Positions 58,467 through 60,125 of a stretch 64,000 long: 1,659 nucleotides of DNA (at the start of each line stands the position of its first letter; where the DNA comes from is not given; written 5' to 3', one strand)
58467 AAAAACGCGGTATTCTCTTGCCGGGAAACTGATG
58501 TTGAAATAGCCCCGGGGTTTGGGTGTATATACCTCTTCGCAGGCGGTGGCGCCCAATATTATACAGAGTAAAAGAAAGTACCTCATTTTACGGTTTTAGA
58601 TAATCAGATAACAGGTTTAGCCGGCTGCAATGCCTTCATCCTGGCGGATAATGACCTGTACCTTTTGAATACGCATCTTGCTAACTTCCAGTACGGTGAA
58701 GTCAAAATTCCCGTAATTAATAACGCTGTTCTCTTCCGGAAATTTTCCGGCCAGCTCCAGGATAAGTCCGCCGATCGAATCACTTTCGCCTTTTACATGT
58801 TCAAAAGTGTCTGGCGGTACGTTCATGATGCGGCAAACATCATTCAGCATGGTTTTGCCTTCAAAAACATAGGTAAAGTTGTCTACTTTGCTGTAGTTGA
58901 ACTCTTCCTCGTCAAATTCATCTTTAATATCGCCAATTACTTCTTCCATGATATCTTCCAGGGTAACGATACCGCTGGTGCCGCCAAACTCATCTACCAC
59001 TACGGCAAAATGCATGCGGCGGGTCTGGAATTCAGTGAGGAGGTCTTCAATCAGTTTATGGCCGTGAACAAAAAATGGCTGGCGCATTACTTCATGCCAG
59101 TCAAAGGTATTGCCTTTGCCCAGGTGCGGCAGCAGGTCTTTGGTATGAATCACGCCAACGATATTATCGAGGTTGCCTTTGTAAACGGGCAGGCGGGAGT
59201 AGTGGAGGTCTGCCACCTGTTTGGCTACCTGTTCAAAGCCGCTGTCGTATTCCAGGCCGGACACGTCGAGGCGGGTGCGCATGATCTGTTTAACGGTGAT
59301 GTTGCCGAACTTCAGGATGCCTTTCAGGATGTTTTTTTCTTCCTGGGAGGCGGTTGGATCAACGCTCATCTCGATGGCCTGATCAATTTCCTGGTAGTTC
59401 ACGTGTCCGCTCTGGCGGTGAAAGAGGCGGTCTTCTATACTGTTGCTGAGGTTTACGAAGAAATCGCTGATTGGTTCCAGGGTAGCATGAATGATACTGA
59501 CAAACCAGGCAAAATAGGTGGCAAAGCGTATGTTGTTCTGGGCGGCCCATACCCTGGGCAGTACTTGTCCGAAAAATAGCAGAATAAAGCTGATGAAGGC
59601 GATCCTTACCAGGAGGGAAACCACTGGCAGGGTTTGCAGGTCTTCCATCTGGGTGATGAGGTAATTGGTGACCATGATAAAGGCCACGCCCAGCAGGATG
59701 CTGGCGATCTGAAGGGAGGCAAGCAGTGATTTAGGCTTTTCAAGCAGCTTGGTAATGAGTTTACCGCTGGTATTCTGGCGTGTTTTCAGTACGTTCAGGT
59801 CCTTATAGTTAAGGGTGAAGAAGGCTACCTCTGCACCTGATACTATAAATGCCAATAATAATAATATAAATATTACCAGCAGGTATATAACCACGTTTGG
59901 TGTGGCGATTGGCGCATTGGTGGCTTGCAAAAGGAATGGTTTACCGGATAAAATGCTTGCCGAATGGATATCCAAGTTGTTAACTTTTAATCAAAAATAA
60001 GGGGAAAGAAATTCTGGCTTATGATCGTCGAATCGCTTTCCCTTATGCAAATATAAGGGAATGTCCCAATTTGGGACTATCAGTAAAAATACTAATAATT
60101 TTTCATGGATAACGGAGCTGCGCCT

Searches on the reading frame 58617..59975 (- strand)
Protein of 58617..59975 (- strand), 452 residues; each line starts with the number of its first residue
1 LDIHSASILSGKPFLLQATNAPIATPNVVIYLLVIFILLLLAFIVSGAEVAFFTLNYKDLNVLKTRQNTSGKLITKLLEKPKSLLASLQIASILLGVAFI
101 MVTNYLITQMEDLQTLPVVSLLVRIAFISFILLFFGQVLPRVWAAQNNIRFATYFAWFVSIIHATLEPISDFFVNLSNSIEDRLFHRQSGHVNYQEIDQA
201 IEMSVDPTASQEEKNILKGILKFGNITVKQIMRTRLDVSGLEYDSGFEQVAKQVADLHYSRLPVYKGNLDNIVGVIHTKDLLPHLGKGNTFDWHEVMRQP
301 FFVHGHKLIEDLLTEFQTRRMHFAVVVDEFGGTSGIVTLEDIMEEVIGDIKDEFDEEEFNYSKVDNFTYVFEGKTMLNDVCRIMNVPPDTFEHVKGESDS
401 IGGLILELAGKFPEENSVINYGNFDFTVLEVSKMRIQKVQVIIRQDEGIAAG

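Call 47: search_protein_families(library=pfam, proteins=[window:58617-59975:-], max_evalue=0.00001)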
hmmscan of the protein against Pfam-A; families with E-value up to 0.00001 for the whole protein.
window:58617-59975:- (452 aa): 3 families
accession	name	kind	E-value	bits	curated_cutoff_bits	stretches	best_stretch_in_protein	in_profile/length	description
PF01595.25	CNNM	-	2.4e-22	79.9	28.4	1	33-204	1-171/181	Cyclin M transmembrane N-terminal domain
PF03471.22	CorC_HlyC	-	5.4e-15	55.6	27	1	363-442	2-78/81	Transporter associated domain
PF00571.33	CBS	-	5e-14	52.8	24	1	295-347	3-56/57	CBS domain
